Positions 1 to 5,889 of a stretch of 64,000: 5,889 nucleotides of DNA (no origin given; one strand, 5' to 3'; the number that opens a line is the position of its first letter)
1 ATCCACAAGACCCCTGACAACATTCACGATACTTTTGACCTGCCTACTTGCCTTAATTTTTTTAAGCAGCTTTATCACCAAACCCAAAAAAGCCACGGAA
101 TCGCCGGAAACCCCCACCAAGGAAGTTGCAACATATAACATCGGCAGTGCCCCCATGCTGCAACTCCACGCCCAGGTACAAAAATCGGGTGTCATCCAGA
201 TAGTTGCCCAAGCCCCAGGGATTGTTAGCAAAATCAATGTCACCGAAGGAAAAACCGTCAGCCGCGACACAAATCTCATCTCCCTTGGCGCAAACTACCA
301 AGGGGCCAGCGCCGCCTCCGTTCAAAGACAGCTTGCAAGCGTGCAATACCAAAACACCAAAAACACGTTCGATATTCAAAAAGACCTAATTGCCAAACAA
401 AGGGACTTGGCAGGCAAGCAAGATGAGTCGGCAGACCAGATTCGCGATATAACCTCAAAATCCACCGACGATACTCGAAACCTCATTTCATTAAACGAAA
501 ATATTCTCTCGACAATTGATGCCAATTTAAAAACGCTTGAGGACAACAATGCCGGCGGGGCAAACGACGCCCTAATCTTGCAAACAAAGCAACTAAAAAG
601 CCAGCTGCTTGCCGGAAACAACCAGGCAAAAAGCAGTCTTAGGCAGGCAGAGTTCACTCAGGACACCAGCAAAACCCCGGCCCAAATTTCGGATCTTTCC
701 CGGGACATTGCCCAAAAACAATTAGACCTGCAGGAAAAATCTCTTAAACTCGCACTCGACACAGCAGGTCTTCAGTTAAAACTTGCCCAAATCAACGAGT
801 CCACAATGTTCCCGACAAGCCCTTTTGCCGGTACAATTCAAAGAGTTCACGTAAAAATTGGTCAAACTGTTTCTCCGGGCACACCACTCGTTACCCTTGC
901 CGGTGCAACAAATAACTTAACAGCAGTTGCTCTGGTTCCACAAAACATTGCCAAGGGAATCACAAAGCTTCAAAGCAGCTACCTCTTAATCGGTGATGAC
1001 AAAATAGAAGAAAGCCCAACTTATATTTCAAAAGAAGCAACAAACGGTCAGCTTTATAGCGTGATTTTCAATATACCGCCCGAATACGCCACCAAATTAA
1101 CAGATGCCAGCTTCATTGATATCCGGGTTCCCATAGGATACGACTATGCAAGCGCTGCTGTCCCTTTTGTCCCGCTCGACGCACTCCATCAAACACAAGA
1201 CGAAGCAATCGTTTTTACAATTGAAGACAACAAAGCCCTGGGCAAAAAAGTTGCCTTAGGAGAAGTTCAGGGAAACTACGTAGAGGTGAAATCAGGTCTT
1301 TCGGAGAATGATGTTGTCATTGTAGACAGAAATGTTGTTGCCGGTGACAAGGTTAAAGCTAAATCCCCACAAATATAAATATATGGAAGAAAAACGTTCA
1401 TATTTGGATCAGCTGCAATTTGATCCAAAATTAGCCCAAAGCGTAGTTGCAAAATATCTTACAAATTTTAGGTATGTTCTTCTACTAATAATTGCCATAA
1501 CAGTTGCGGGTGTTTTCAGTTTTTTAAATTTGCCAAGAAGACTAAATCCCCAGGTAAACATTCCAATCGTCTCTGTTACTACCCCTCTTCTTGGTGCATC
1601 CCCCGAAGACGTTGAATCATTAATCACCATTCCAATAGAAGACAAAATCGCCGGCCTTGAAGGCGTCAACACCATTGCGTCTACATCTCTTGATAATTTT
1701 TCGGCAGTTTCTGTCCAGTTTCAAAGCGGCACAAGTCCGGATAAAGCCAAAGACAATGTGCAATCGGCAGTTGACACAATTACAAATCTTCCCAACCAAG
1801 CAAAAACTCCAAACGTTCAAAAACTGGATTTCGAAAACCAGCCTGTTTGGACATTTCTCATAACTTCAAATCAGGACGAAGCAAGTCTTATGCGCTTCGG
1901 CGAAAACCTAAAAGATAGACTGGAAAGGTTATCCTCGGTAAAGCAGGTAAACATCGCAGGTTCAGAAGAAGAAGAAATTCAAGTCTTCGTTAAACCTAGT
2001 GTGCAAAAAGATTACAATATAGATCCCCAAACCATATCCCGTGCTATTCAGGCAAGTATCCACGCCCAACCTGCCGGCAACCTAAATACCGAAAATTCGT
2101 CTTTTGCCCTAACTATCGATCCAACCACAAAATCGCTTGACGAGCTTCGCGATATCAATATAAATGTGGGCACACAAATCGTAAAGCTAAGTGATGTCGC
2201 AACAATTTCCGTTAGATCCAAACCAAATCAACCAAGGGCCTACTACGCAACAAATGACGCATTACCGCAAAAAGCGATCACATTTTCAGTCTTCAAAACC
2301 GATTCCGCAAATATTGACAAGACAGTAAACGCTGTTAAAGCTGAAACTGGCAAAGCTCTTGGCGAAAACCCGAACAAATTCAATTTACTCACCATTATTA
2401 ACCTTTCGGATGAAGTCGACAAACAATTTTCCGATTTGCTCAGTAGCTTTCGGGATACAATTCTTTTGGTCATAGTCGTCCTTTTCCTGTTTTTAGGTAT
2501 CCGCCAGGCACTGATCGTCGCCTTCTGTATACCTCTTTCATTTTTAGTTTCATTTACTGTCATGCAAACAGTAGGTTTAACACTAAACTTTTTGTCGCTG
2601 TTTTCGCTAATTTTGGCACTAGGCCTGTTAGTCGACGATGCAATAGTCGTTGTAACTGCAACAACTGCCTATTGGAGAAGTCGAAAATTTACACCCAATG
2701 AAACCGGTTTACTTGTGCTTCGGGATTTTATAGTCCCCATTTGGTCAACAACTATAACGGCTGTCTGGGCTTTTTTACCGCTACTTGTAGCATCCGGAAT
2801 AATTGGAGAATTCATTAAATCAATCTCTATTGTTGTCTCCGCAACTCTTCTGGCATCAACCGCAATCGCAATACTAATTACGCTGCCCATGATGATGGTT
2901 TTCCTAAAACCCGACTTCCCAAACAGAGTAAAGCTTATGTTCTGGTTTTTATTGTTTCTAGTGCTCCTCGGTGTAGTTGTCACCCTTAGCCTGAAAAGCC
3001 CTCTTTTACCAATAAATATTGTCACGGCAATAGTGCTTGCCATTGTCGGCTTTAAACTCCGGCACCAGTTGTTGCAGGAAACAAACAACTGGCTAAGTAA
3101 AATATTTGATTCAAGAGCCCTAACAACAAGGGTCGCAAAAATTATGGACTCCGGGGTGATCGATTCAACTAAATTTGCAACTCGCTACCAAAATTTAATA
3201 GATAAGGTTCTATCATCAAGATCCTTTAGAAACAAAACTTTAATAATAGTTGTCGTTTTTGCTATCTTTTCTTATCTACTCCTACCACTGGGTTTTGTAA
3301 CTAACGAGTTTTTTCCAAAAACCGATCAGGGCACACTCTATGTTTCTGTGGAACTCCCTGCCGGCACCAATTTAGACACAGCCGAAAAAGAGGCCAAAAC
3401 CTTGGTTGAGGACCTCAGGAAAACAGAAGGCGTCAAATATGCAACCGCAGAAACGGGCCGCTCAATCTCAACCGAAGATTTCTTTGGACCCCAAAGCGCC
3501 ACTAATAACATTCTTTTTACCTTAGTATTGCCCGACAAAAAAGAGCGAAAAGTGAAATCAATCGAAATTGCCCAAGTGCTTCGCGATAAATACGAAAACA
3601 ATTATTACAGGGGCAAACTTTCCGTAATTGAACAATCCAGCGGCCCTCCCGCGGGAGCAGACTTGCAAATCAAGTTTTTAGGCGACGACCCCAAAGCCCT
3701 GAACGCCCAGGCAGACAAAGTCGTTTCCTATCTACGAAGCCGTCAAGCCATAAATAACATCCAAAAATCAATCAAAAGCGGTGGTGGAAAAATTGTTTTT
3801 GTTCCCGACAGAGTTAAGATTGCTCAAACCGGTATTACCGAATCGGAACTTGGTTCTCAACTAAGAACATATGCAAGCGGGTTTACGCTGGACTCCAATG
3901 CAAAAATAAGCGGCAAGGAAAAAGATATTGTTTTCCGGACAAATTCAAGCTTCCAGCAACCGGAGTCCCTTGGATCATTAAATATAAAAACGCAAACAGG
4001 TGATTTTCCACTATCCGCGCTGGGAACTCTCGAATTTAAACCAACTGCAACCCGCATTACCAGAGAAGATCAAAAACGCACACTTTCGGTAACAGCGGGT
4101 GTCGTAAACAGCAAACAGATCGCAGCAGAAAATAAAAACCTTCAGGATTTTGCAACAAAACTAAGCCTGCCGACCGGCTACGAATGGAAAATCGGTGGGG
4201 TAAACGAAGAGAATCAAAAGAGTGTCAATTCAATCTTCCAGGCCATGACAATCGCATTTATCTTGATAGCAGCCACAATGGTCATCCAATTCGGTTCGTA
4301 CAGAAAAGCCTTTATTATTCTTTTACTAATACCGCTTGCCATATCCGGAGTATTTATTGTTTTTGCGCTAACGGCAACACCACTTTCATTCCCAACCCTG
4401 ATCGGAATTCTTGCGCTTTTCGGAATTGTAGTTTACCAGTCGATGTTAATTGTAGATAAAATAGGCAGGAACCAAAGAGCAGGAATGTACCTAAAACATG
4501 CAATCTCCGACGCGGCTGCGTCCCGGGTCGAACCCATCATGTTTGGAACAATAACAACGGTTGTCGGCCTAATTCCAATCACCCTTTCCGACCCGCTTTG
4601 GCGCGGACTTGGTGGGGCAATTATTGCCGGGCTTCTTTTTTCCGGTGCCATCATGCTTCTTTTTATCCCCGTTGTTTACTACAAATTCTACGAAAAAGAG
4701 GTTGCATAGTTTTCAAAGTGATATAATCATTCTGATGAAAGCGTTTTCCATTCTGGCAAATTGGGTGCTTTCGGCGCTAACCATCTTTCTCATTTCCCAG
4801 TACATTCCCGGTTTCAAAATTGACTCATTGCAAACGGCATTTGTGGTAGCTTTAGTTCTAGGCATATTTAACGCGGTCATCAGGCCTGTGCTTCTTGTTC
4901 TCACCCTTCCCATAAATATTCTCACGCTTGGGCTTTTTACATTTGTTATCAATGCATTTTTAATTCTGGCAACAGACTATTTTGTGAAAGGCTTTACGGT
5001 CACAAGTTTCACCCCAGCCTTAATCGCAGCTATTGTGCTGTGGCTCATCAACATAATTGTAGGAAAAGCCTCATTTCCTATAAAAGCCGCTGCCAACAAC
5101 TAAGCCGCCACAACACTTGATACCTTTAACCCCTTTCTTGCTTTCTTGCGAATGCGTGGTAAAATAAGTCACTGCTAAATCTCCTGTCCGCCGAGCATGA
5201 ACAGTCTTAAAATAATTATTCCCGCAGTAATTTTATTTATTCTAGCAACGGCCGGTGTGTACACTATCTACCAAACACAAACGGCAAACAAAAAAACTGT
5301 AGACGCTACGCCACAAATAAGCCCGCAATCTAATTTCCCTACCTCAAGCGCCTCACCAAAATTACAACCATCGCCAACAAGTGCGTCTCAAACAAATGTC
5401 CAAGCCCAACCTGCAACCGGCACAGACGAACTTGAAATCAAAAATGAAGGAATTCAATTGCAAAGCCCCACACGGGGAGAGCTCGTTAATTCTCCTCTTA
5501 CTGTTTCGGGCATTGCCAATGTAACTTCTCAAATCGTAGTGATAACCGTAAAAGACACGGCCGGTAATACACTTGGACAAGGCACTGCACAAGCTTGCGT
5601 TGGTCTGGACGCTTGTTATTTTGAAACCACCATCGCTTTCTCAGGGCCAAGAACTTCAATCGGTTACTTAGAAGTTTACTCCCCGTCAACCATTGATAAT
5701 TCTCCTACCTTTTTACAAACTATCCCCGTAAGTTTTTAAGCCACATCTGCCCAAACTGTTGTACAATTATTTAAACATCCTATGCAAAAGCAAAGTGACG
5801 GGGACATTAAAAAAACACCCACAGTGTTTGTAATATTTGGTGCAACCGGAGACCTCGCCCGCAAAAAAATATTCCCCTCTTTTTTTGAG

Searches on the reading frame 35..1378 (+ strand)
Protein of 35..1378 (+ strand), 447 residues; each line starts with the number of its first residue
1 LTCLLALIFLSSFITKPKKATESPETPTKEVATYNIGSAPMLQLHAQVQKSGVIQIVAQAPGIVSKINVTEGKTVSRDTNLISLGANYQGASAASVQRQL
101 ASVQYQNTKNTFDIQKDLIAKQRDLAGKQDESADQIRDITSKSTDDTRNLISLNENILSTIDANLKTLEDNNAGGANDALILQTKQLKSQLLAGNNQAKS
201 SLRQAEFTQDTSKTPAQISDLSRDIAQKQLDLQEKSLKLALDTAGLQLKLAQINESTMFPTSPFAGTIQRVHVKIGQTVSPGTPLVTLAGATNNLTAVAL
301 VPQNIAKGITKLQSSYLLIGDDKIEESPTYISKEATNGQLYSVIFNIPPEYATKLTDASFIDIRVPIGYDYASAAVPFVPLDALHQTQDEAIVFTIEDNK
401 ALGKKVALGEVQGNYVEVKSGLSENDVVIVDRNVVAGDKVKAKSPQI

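Call 51: search_protein_families(library=pfam, proteins=[window:35-1378:+], max_evalue=0.01)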
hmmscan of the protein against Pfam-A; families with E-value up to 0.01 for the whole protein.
window:35-1378:+ (447 aa): 5 families
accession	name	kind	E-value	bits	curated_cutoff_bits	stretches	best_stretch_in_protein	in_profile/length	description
PF13533.13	Biotin_lipoyl_2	-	1.4e-09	37.9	29.8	2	262-288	5-31/32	Biotin-lipoyl like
PF13437.12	HlyD_3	-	3.7e-09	37.7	22.2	1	262-351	4-97/106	HlyD family secretion protein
PF00364.28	Biotin_lipoyl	-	4.3e-08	33.3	22.1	1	261-288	46-73/73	Biotin-requiring enzyme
PF16576.10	HlyD_D23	-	1.2e-07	31.6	30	1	32-85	87-140/214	Barrel-sandwich domain of CusB or HlyD membrane-fusion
PF00529.27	CusB_dom_1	-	0.0073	17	26.5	0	379-430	17-89/89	Cation efflux system protein CusB domain 1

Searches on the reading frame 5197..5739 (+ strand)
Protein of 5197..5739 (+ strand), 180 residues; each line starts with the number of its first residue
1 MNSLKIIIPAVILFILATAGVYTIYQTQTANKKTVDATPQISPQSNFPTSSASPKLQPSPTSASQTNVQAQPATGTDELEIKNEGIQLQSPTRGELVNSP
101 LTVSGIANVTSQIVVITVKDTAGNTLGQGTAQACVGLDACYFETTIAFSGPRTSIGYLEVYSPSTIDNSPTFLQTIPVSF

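Call 51: search_protein_families(library=pfam, proteins=[window:5197-5739:+], max_evalue=0.01)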
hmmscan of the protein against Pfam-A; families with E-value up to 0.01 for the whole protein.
window:5197-5739:+ (180 aa): 1 family
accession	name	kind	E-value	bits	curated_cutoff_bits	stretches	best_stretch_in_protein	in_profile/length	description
PF10648.15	Gmad2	-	6.8e-14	52.4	25.7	1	86-169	2-86/86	Immunoglobulin-like domain of bacterial spore germination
